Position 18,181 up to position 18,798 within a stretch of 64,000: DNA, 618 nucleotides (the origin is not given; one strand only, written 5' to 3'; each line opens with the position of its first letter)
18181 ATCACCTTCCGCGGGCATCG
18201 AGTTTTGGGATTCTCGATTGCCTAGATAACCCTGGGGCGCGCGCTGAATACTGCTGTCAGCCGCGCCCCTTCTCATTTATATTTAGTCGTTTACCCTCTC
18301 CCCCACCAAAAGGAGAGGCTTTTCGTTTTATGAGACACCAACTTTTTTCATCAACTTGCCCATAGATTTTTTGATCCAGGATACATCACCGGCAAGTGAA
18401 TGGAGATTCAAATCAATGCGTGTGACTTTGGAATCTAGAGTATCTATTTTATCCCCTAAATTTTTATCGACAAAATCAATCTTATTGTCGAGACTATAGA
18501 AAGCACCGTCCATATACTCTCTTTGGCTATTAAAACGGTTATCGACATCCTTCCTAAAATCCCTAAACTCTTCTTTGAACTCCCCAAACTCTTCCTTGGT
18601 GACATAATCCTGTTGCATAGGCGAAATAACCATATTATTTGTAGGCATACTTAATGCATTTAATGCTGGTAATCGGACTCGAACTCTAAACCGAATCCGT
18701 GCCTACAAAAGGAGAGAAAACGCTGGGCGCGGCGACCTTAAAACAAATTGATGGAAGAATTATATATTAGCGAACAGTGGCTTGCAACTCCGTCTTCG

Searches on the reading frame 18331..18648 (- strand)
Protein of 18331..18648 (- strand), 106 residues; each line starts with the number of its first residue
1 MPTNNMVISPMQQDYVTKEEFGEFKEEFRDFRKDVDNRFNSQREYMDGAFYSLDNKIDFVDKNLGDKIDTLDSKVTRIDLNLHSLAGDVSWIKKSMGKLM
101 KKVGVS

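Call 9: search_protein_families(library=pfam, proteins=[window:18331-18648:-], max_evalue=0.001)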
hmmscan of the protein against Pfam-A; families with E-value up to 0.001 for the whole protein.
window:18331-18648:- (106 aa): 1 family
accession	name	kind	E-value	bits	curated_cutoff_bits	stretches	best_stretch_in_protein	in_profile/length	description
PF01519.22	DUF16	-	1.5e-05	25.8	40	1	5-101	8-97/104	Protein of unknown function DUF16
